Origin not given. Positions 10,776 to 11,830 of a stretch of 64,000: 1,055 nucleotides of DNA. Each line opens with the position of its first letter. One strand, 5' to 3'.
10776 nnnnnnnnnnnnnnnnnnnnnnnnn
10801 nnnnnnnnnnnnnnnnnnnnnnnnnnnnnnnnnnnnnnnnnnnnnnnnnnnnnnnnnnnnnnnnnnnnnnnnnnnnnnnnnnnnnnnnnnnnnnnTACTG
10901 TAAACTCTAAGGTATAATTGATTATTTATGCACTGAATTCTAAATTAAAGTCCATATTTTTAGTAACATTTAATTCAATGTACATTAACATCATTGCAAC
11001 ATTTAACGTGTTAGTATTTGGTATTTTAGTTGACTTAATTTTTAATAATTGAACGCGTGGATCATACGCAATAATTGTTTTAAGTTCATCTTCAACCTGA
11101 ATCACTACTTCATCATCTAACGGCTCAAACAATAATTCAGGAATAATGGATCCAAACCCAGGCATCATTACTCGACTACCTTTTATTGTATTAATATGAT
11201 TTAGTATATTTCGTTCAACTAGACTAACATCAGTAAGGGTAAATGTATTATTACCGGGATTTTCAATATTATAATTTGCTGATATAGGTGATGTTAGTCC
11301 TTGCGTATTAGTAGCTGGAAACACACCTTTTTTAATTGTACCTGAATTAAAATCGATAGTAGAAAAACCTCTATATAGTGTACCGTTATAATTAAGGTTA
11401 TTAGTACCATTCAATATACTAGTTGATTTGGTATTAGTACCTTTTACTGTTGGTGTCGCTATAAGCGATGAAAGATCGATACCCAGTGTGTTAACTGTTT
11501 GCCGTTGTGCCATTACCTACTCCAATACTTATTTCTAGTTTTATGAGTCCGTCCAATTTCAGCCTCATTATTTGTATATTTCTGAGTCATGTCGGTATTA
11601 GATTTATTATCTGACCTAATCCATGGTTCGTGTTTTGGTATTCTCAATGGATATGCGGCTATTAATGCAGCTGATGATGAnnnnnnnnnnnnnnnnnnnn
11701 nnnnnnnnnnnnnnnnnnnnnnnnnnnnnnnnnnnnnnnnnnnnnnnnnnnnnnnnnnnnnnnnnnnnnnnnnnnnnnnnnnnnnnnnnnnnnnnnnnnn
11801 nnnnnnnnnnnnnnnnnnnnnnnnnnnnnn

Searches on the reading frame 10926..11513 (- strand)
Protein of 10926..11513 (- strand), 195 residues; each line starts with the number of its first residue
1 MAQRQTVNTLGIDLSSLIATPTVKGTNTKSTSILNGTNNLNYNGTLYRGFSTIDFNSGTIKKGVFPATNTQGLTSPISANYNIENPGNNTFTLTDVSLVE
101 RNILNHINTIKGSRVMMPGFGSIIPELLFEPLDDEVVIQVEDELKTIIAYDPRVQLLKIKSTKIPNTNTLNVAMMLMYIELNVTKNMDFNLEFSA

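Call 4: search_protein_families(library=phrogs, proteins=[window:10926-11513:-], max_evalue=0.01)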
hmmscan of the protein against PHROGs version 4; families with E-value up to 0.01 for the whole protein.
window:10926-11513:- (195 aa): 3 families
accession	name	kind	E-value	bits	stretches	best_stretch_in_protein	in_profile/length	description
phrog_261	-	tail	5.5e-18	66.7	1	85-193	32-143/312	baseplate wedge subunit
phrog_43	-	tail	1.2e-14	55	1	87-178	10-101/126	baseplate wedge subunit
phrog_975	-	tail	1.1e-05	25.7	1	102-179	140-216/238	baseplate protein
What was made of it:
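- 10926..11513 (-): gp25/gpW-like baseplate wedge gene immediately downstream. Its start overlaps the spike's stop codon. PHROG 261 and 43 'baseplate wedge subunit' (call 4).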

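Call 79: search_protein_families(library=ncbifam, proteins=[window:10926-11513:-], max_evalue=0.01)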
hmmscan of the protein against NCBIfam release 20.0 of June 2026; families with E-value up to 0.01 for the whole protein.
window:10926-11513:- (195 aa): 0 families

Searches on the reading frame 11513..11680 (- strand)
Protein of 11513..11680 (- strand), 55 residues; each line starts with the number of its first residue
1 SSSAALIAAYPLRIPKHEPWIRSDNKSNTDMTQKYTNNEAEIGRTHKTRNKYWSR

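Call 22: search_protein_families(library=pfam, proteins=[window:11513-11680:-], max_evalue=0.01)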
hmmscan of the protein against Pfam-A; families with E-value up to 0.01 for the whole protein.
window:11513-11680:- (55 aa): 0 families

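Call 49: find_homologous_proteins(query=A3, max_evalue=0.001)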
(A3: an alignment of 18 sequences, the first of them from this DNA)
Query A3 (18 sequences) (55 aa, profile of the alignment): 25 proteins with E <= 0.001 among 244 candidates.
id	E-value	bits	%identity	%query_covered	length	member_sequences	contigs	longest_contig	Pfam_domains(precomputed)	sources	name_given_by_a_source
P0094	1.3e-13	69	30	58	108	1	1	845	PF05636.18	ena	-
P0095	2.6e-11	61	32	75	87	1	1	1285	-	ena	-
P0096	5.9e-10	57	36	78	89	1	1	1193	-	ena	-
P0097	7.6e-9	53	26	89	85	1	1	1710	-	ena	-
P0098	5.9e-8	50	30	80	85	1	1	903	-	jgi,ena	-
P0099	1.2e-7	49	33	89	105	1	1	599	-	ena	-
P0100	1.5e-7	49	41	40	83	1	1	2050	-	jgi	jgi:hypothetical protein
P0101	3.9e-7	48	28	89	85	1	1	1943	-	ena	-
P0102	9.4e-7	47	32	96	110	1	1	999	-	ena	-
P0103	3.1e-6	45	48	42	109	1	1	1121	-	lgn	-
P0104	3.9e-6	45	30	96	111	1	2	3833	-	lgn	-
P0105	1.1e-5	43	31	89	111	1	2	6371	-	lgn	-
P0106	1.3e-5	43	55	36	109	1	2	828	-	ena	-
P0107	1.3e-5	43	30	96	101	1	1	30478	-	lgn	-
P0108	1.4e-5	43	36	84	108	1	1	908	-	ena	-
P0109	2.3e-5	42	50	36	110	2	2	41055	-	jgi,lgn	jgi:hypothetical protein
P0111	1.1e-4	40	50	36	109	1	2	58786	-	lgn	-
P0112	1.6e-4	39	39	65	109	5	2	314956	-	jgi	jgi:hypothetical protein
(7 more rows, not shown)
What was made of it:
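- On PAAR spike-tip proteins (considered for the HEPW end-piece): Precomputed Pfam is '-' for all but one of the free homologues (call 49).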

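Call 51: find_encoding_contigs(protein=P0112, flank=10000, max_places=2)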
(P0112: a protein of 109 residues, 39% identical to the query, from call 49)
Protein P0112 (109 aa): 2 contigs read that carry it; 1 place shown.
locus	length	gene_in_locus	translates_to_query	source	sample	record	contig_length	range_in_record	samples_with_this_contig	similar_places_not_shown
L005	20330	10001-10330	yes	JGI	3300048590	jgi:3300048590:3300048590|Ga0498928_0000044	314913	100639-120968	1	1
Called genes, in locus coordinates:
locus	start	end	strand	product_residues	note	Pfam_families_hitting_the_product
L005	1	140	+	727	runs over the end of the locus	PF02463:SMC_N (faint), PF13476:AAA_23 (faint)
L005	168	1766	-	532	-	PF04851:ResIII (weak), PF13307:Helicase_C_2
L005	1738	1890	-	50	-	-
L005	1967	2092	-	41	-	-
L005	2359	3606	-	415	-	-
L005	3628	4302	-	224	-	-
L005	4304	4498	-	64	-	-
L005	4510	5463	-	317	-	PF12322:T4_baseplate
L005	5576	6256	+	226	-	-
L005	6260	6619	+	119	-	-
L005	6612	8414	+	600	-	-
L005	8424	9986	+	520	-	PF04717:Phage_base_V (faint), PF10106:DUF2345 (weak)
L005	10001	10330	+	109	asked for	-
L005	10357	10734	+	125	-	PF04965:GPW_gp25 (weak)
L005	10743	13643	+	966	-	PF27647:DUF8360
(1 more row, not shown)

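Call 59: search_dna_similar(query=P0112, collection=phages, mode=protein, max_rows=40, max_evalue=0.001)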
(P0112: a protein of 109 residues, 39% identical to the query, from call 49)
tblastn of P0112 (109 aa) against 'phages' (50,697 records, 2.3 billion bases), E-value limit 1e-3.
Records with a match: 4; places in all: 4; records where one place covers at least 80% of the query: 3.
Best place of each record, by identity: <60% 4.
By first word of the organism name: Xanthomonas 2; Stenotrophomonas 2.
By host as written in the record: Xanthomonas citri 1; Xanthomonas oryzae pv. oryzae 1; Stenotrophomonas maltophilia SRM01 1; Stenotrophomonas maltophilia 1.
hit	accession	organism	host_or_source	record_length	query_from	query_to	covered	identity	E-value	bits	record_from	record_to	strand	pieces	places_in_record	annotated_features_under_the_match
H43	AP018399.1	Xanthomonas phage XacN1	Xanthomonas citri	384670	18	109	84%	41.3%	1e-14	73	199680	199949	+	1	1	M23 family peptidase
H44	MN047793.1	Xanthomonas phage Xoo-sp13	Xanthomonas oryzae pv. oryzae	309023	25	109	78%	43.7%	4e-14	72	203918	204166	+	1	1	M23 family peptidase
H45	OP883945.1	Stenotrophomonas phage CM1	Stenotrophomonas maltophilia SRM01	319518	17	109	85%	34.4%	9e-7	51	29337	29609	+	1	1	record has no annotation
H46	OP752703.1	Stenotrophomonas phage RAS14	Stenotrophomonas maltophilia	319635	17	109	85%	34.4%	9e-7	51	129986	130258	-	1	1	hypothetical protein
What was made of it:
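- Xoo-sp13 matches in the same way (call 59).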

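Call 60: search_protein_families(library=phrogs, proteins=[P0112, P0109, window:11513-11680:-], max_evalue=0.01)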
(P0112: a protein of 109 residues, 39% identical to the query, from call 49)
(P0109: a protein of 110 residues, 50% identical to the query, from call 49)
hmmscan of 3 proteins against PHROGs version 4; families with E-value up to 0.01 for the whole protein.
P0112 (109 aa): 0 families

P0109 (110 aa): 0 families

window:11513-11680:- (55 aa): 0 families

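Call 67: find_encoding_contigs(protein=P0111, flank=5000, max_places=1)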
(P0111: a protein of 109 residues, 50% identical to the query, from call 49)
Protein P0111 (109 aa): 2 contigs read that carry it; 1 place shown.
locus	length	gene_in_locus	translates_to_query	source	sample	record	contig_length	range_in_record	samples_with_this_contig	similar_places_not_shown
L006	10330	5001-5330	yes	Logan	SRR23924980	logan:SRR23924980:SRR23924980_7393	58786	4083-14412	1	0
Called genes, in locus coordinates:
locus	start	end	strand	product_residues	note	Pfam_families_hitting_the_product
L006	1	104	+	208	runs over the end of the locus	-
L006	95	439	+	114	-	-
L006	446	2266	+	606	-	-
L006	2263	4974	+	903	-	PF04717:Phage_base_V (faint), PF10106:DUF2345 (faint), PF18896:SLT_3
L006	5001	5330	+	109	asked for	-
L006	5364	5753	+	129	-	PF04965:GPW_gp25 (weak)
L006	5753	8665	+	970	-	PF27647:DUF8360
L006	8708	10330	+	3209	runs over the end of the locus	-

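Call 75: find_related_loci(query=A3, collection=viral_contigs, flank=4500)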
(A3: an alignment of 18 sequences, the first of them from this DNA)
Query A3 (55 aa) in viral_contigs; peptide patterns used: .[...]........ (x = any residue, [..] = any of these).
179 stretches matched a pattern; 53 encode a relative of the query (tblastn E <= 1e-3); 53 distinct loci.
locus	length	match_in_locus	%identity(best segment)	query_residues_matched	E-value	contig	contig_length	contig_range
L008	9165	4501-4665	100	1-55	4e-36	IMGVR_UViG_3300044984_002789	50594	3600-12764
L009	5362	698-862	100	1-55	4e-36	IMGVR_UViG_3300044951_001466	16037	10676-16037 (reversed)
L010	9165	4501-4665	56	1-55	3e-19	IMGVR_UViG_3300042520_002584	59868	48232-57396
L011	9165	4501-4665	56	1-55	3e-19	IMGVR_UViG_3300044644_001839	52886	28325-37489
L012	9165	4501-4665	56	1-55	3e-19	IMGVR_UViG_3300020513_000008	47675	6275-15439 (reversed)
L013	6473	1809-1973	56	1-55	3e-19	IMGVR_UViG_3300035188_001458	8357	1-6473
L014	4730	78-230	61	5-55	3e-18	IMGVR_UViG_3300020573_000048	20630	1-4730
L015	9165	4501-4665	56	1-55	3e-19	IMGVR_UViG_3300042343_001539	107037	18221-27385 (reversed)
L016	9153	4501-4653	56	2-55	7e-14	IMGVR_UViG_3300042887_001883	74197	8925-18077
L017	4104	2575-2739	47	1-55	1e-12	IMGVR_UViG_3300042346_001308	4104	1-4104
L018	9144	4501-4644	50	8-55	4e-12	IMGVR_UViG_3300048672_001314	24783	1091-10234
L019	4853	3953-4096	40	8-55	4e-11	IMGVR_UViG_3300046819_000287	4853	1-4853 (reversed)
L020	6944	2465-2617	45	5-55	7e-11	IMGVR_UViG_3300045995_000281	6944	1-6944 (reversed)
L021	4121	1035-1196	39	2-55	2e-10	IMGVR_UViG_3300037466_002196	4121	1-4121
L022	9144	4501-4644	46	8-55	1e-9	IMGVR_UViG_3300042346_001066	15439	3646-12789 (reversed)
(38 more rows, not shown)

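Call 79: search_protein_families(library=ncbifam, proteins=[P0112], max_evalue=0.01)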
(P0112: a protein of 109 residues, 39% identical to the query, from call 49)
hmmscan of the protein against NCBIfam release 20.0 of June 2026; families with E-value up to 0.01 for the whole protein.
P0112 (109 aa): 0 families
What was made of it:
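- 11516..11695 (-): Conserved basic end-piece, the 'HEPW tail module' (aa 969-1028, core 981-1028): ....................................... It has no Pfam, PHROG or NCBIfam family (calls 22, 60, 79).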
